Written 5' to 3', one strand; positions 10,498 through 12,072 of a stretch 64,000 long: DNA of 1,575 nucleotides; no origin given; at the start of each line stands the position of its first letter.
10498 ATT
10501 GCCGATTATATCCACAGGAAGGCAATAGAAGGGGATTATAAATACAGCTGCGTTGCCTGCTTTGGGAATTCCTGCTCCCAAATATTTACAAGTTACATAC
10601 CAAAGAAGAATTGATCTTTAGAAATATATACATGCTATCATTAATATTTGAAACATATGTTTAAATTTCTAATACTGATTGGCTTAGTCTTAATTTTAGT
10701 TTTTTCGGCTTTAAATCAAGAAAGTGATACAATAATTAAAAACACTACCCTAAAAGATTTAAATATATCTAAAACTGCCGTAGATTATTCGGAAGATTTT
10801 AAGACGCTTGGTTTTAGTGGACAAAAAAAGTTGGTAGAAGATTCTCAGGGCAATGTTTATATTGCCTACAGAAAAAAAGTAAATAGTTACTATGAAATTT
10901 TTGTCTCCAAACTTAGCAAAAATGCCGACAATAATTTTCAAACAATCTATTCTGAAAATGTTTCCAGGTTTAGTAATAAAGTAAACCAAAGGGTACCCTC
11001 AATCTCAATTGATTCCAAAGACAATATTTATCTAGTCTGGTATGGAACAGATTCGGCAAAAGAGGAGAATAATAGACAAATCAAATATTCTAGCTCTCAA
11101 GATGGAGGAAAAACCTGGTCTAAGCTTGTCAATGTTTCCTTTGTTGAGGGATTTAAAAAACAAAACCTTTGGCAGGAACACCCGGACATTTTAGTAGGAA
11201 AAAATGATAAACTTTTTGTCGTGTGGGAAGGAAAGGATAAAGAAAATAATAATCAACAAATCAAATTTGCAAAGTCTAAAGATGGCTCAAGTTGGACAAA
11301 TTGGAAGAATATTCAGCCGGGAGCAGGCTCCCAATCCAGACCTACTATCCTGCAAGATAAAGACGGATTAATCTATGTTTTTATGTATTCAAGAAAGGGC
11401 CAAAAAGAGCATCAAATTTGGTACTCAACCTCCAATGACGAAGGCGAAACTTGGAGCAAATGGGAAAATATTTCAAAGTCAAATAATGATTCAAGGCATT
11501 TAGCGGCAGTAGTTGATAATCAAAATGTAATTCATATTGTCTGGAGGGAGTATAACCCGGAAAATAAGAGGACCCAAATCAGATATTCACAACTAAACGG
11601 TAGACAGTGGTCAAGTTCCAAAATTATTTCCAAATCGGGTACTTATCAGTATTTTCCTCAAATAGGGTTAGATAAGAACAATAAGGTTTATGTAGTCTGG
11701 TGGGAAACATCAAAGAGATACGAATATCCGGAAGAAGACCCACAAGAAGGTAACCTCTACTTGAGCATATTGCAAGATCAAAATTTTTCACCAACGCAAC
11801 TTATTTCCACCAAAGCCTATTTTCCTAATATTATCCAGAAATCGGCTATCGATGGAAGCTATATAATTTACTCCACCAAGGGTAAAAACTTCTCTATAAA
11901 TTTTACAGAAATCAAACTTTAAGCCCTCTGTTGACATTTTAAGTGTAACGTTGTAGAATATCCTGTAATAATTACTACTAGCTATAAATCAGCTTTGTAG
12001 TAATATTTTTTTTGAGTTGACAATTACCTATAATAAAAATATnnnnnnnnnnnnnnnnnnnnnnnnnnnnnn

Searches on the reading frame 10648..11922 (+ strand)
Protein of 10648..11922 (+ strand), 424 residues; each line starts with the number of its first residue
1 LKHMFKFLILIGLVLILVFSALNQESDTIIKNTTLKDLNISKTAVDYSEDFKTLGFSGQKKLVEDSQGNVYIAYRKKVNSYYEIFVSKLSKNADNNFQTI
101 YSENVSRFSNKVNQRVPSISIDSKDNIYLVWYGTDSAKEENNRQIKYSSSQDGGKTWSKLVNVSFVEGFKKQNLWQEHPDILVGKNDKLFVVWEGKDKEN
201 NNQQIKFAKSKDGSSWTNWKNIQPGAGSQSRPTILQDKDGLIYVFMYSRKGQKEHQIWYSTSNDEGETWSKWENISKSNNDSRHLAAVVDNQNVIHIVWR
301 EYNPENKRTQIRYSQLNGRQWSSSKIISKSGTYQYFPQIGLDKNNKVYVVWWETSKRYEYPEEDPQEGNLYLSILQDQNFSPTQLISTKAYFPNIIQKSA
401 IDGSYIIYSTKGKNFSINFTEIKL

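Call 3: search_protein_families(library=pfam, proteins=[window:10648-11922:+], max_evalue=0.01)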
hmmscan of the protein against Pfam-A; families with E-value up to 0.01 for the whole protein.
window:10648-11922:+ (424 aa): 4 families
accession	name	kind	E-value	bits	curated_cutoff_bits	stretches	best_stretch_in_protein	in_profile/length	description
PF13088.12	BNR_2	-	1.2e-14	54.8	31.4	1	106-361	45-265/277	BNR repeat-like domain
PF15892.11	BNR_4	-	5.4e-10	39.5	27.3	2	62-159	99-195/272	BNR repeat-containing family member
PF07494.17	Reg_prop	-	0.00017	21.8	20.4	0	230-244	6-20/24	Two component regulator propeller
PF08565.17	CDC37_M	-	0.0046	17.4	25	0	71-121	60-109/113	Cdc37 Hsp90 binding domain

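Call 4: search_protein_families(library=ncbifam, proteins=[window:10648-11922:+], max_evalue=0.01)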
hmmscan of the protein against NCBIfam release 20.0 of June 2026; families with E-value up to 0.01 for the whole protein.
window:10648-11922:+ (424 aa): 3 families
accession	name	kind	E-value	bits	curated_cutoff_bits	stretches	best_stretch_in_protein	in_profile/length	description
NF053835.1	PDIAV_lipo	equivalog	4.3e-12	46.1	90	2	171-312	84-229/458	PDIAV motif-containing lipoprotein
NF052497.1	AlphRhmnaseBT3686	equivalog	6.3e-05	21.6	700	1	118-161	196-239/424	alpha-l-rhamnosidase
NF052546.1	AlpArbfursidBAD1527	equivalog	0.00053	19.5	500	0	188-221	5-38/341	alpha-arabinofuranosidase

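Call 34: search_solved_structures(query=window:10648-11922:+, max_evalue=1)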
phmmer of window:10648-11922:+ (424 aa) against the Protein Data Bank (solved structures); distinct sequences matched with E-value up to 1: 22.
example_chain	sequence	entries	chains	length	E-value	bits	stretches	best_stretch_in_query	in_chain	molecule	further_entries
6myv_A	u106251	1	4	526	0.0014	20.8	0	131-282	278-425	Sialidase26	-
6mrv_B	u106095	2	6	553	0.0017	20.5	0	131-283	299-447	Sialidase26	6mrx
5hx0_A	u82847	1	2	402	0.0017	20.5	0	194-247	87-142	Uncharacterized protein Dfer_1899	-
4q6k_A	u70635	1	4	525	0.032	16.3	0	131-276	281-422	BNR/Asp-box repeat protein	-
4bbw_A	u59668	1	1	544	0.034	16.3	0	142-281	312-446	SIALIDASE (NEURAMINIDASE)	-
2p3i_A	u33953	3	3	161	0.046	15.8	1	277-375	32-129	VP4 | Outer capsid protein VP4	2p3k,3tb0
1kqr_A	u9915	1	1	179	0.061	15.4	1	277-375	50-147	VP4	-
1kri_A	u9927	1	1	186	0.067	15.3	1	277-375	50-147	VP4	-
1eur_A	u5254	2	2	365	0.12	14.5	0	146-243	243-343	SIALIDASE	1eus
2w38_A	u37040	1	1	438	0.26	13.3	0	202-286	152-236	SIALIDASE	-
3h6j_A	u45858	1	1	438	0.27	13.3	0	202-286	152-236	Neuraminidase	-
2p3j_A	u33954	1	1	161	0.27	13.3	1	277-375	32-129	VP4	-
6gxs_A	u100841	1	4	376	0.39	12.8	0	314-356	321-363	CV39L lectin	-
4j9t_A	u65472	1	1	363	0.63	12.1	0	144-243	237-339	designed unnatural amino acid dependent metalloprotein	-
9eob_A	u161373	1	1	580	0.69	11.9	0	232-274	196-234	exo-alpha-sialidase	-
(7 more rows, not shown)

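Call 49: find_homologous_proteins(query=window:10648-11922:+, max_evalue=1e-10)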
Query window:10648-11922:+ (424 aa): 88 proteins with E <= 1e-10 among 2101 candidates.
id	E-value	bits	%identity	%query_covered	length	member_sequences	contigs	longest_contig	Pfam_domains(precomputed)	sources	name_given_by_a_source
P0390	3.7e-277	937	100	99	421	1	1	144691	PF15892.12,PF13088.13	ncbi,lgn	-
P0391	8.2e-146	504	54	95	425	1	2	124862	PF15892.12,PF13088.13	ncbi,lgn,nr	ncbi:exo-alpha-sialidase [Candidatus Daviesbacteria bacterium]|nr:exo-alpha-sialidase [Candidatus Da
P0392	8.8e-146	504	52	97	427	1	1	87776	PF15892.12,PF13088.13,PF18413.8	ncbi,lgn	-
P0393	9.7e-146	504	55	95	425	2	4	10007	PF15892.12,PF13088.13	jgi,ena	-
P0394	1.9e-142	493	52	100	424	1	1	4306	PF15892.12,PF13088.13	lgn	-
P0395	3.7e-141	489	53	100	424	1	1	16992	PF15892.12,PF13088.13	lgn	-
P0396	4.6e-139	482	51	96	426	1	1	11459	PF15892.12,PF13088.13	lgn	-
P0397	1.6e-138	480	50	99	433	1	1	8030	PF24793.2,PF15892.12,PF13088.13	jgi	jgi:hypothetical protein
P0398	2.6e-138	479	52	100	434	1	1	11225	PF15892.12,PF04616.21,PF13088.13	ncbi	-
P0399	1.6e-137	477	54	90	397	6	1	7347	PF24793.2,PF15892.12,PF13088.13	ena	-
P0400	5.3e-137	475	50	100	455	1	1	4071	PF15892.12,PF13088.13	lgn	-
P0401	5.0e-134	465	52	94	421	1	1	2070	PF15892.12,PF13088.13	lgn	-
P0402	7.5e-134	465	51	97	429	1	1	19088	PF15892.12,PF13088.13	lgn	-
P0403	1.8e-113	398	48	90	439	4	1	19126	PF15892.12,PF13088.13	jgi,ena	-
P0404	7.8e-112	392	54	80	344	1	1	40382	PF15892.12,PF13088.13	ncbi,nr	ncbi:exo-alpha-sialidase [Candidatus Daviesbacteria bacterium]|nr:exo-alpha-sialidase [Candidatus Da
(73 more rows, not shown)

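Call 59: predict_structure(alignment_id=A2)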
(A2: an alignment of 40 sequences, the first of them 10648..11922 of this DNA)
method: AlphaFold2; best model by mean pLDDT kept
length: 424 residues; sequences in the alignment: 40
mean_pLDDT: 92.1   pTM: 0.88
mean pLDDT of the five models: 92.1, 91.9, 91.8, 91.4, 91.1
residues with pLDDT >= 90: 341; 70-90: 60; 50-70: 12; < 50: 11
segments of 3 or more residues with pLDDT < 50: 24-34
pLDDT, mean of each block of 10 residues (from residue 1): 83 90 51 63 97 90 98 95 97 96 88 93 98 82 91 96 83 84 98 94 96 96 93 97 97 96 98 96 97 97 95 94 95 96 97 92 89 94 95 97 97 95 93
secondary structure, 60 per line:
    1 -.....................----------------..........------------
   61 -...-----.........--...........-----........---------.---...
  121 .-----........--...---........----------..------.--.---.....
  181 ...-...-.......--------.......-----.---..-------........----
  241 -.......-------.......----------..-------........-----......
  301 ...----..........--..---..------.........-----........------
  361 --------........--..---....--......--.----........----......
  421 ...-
elements in order: H2-22 E39-48 E62-64 E70-78 E81-91 E97-104 E118-121 E127-134 E143-150 E176-183 E189-195 E204-210 E229-236 E242-248 E256-262 E282-289 E295-303 E308-317 E333-341 E347-354 E369-376 E384-387 E390-395 E403-410 E415-423
